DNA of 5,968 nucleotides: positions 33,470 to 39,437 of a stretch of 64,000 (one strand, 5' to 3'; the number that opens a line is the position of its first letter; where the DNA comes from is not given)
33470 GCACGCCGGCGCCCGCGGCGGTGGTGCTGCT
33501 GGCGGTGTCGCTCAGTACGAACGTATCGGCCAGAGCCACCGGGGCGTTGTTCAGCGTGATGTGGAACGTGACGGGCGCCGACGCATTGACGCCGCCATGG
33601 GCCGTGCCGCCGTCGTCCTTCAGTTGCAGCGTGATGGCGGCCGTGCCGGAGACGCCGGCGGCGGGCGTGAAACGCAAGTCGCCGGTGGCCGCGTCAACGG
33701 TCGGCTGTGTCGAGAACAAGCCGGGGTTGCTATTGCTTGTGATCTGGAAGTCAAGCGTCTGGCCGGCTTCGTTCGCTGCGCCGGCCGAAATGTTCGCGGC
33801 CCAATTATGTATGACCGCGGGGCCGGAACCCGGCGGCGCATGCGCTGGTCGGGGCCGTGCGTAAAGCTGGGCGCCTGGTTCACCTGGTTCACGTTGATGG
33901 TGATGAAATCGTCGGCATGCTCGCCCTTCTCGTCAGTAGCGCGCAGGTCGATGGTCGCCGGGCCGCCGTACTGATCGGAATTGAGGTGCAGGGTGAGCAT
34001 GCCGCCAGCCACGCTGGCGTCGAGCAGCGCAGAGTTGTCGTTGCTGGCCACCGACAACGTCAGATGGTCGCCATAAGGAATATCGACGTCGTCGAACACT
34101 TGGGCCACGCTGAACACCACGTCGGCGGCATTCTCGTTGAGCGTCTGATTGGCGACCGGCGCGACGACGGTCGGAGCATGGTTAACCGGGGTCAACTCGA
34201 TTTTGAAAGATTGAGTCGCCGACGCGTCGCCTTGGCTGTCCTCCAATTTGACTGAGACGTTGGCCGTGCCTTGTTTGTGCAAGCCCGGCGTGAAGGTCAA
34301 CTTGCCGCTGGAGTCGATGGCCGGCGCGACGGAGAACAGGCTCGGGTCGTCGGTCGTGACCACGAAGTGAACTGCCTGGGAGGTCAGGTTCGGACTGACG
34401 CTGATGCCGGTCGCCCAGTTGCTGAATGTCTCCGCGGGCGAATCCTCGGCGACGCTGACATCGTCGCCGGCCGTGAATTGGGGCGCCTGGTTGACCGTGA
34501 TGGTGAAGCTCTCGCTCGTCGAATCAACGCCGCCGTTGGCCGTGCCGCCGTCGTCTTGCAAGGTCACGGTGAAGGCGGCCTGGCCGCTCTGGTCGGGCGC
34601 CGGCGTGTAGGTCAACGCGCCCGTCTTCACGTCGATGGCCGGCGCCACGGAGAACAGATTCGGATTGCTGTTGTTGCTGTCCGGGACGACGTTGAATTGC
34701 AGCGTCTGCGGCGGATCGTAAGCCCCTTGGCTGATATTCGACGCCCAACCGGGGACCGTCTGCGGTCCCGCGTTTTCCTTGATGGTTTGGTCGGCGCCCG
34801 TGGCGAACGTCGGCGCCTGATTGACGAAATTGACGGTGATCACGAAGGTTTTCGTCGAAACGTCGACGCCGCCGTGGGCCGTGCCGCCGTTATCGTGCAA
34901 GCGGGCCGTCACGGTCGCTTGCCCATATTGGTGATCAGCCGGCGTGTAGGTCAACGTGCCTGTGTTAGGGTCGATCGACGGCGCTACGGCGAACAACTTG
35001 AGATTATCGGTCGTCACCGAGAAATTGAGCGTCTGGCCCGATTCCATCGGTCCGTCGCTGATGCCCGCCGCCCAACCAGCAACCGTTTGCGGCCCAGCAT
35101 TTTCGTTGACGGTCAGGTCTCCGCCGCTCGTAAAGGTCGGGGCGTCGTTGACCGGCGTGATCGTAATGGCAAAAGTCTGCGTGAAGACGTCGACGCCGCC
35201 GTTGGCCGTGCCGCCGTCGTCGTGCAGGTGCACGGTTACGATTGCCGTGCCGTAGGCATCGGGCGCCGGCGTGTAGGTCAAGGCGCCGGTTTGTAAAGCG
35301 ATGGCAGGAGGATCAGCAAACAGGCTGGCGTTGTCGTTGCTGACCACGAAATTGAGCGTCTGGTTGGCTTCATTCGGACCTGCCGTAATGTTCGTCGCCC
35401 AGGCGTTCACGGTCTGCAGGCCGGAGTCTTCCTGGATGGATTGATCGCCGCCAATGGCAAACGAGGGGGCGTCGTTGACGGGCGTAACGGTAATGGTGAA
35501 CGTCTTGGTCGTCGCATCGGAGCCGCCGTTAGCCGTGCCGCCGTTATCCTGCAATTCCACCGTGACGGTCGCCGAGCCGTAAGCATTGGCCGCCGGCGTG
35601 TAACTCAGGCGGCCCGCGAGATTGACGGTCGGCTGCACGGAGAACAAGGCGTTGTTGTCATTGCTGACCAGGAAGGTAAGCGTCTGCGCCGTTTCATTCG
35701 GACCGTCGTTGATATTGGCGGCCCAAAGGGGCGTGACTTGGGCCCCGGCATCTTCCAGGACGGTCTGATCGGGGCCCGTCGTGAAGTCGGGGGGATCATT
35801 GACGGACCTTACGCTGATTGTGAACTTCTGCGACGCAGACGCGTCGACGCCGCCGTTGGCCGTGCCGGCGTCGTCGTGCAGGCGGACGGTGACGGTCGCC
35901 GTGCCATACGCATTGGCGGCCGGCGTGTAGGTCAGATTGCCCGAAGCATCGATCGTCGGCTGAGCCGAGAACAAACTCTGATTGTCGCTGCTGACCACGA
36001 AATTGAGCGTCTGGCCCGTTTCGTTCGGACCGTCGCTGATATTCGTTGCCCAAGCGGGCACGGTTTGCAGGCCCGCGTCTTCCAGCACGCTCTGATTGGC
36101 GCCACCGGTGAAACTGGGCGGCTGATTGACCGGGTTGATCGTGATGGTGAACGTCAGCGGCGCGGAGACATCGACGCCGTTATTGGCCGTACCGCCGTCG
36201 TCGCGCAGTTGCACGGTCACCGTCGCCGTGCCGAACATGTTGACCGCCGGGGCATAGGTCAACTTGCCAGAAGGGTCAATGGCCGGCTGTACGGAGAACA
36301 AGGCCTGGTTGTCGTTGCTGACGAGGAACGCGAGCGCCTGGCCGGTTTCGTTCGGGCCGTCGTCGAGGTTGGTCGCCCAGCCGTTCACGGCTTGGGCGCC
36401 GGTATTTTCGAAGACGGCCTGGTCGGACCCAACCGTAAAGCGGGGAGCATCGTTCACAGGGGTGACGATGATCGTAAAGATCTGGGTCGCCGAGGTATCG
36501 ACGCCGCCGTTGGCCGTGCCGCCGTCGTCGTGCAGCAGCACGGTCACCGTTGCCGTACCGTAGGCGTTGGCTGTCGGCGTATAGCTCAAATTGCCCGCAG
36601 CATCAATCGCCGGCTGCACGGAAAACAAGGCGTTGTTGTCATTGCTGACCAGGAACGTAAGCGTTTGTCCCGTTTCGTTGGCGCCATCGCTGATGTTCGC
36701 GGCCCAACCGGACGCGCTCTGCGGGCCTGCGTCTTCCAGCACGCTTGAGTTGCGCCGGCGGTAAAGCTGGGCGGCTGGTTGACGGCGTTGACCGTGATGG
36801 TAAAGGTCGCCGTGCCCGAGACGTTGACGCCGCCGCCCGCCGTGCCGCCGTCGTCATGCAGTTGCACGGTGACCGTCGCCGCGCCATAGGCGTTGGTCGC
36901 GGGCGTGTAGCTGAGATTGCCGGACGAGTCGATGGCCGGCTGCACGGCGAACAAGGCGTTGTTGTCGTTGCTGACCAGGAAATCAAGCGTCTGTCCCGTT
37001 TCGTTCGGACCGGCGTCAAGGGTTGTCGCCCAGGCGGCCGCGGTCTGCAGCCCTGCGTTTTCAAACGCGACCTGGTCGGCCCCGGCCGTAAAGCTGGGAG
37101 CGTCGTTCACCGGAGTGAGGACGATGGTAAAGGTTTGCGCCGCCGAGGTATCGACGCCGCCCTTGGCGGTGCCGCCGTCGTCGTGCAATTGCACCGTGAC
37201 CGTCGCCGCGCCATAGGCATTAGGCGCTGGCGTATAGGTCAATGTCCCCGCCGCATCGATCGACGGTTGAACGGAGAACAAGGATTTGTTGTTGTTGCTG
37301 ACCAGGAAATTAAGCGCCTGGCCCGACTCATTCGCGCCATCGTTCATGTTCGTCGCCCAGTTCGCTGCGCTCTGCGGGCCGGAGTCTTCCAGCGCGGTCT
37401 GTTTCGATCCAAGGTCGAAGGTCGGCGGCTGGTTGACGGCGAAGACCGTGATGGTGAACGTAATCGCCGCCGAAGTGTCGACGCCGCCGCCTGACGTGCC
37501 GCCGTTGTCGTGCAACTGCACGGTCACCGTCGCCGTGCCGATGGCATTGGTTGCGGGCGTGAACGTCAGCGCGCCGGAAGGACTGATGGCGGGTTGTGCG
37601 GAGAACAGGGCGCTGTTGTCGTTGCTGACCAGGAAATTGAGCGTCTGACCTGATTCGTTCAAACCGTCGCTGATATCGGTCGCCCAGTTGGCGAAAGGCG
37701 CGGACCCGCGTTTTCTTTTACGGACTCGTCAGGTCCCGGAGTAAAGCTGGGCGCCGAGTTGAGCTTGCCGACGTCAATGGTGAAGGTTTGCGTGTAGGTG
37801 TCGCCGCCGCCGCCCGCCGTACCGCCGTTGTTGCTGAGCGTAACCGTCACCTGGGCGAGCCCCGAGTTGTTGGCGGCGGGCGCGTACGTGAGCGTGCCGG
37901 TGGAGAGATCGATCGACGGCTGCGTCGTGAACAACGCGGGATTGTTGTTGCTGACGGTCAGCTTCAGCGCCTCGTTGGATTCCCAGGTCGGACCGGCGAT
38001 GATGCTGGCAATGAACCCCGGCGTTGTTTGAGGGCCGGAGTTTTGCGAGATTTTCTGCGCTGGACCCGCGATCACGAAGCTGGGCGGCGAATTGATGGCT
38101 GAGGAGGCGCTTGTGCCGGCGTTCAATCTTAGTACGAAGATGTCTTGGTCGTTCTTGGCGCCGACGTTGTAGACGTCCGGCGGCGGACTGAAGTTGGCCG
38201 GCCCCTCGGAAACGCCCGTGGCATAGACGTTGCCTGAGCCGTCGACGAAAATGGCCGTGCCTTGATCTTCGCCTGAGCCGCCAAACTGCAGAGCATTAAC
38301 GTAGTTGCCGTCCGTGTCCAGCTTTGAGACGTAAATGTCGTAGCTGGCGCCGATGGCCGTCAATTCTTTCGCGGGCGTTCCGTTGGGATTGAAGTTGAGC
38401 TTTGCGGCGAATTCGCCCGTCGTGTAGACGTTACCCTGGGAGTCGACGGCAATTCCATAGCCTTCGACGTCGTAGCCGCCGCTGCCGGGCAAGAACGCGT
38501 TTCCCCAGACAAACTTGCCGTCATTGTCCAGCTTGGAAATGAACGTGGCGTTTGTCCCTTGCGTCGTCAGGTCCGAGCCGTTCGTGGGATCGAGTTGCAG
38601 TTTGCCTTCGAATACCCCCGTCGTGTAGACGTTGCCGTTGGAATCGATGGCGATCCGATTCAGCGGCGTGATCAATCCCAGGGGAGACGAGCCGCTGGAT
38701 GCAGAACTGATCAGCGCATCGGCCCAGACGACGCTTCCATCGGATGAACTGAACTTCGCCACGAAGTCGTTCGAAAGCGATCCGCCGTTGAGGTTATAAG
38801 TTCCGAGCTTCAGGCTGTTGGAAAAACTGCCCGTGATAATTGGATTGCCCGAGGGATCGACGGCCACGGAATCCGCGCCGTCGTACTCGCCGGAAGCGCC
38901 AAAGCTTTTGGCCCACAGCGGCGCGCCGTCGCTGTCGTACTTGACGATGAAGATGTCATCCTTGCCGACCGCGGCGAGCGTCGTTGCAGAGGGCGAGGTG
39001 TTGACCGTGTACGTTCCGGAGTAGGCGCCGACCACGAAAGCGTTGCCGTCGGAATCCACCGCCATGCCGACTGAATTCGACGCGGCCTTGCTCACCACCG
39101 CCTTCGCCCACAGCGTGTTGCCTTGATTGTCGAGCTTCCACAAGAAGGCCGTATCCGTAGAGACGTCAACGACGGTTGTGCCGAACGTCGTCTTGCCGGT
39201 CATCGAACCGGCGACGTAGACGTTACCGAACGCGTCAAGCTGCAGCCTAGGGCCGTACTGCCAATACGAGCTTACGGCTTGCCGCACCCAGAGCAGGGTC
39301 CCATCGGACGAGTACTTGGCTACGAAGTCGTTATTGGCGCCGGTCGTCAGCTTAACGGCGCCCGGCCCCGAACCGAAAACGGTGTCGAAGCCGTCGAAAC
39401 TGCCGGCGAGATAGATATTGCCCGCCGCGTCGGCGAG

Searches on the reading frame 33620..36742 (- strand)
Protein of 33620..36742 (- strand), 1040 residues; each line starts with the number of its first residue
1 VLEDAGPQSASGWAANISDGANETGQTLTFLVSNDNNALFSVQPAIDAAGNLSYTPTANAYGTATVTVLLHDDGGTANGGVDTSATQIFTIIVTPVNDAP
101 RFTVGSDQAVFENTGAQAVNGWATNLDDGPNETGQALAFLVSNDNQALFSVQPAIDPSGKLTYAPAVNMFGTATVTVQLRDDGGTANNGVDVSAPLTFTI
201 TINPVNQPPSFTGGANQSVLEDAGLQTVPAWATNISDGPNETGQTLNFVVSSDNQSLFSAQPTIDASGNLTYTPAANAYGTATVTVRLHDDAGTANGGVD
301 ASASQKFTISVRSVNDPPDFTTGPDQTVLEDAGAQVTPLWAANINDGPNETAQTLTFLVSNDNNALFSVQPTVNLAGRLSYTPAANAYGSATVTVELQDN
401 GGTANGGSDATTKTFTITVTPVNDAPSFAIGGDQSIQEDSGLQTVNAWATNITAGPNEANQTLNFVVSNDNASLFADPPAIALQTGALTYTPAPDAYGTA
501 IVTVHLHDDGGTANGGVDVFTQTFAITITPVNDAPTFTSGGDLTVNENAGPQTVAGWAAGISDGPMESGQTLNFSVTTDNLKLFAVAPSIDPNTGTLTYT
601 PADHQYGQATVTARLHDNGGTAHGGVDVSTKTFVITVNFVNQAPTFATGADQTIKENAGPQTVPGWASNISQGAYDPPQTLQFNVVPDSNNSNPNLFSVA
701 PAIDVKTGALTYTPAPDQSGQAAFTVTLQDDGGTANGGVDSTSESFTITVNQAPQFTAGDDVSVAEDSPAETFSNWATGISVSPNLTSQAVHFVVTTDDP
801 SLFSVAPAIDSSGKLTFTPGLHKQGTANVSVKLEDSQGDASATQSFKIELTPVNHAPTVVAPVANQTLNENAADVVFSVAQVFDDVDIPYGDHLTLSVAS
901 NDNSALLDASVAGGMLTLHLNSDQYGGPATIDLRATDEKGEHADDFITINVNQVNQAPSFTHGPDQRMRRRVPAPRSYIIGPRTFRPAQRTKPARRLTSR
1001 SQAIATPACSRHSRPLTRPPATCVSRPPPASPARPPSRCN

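Call 9: search_protein_families(library=pfam, proteins=[window:33620-36742:-], max_evalue=0.001)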
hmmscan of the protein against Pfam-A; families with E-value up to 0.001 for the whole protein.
window:33620-36742:- (1040 aa): 7 families
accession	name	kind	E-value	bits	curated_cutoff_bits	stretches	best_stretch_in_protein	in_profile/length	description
PF17963.7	Big_9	-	2.5e-34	118.5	23.6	2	206-297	1-84/89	Bacterial Ig domain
PF17892.7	Cadherin_5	-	1.9e-19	69.7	26.5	0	259-295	52-88/98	Cadherin-like domain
PF17803.7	Cadherin_4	-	1.4e-13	51.6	25.1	1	522-605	1-68/71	Bacterial cadherin-like domain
PF19076.6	CshA_repeat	-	6e-10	40.1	27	0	263-295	61-94/103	Surface adhesin CshA repetitive domain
PF13550.12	Phage-tail_3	-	2.3e-08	34.5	23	0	246-301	44-102/164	Putative phage tail protein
PF17847.7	GlcV_C_terminal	-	0.00041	21.2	27.6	0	88-109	20-41/61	Glucose ABC transporter C-terminal domain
PF10916.13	DUF2712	-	0.00048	21.2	22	0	444-493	25-78/111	Protein of unknown function (DUF2712)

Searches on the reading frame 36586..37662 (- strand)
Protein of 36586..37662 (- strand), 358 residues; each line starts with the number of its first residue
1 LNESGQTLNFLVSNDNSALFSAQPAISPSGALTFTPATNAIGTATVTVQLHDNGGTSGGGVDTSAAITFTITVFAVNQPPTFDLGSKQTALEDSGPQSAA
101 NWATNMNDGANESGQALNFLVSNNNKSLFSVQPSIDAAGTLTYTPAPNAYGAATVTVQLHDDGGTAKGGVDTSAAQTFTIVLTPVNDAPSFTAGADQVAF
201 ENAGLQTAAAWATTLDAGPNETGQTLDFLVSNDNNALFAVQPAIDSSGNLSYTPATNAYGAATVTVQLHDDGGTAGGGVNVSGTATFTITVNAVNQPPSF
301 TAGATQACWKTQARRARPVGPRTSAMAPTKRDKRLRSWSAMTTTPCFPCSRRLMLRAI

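Call 9: search_protein_families(library=pfam, proteins=[window:36586-37662:-], max_evalue=0.001)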
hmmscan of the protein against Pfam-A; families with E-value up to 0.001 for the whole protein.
window:36586-37662:- (358 aa): 3 families
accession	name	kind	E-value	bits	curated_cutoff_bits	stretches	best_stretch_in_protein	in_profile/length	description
PF17963.7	Big_9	-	1.5e-12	48.6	23.6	1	77-170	1-86/89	Bacterial Ig domain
PF17892.7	Cadherin_5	-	8.1e-09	35.7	26.5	0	135-168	57-91/98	Cadherin-like domain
PF19076.6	CshA_repeat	-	1e-06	29.7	27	0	26-57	62-94/103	Surface adhesin CshA repetitive domain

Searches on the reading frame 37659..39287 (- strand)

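Call 9: search_protein_families(library=pfam, proteins=[window:37659-39287:-], max_evalue=0.001)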
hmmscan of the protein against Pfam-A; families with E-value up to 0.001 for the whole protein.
window:37659-39287:- (542 aa): 1 family
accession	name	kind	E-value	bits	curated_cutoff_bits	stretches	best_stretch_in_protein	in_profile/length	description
PF06739.17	SBBP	-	2.7e-18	66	20.5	2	268-291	7-30/38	Beta-propeller repeat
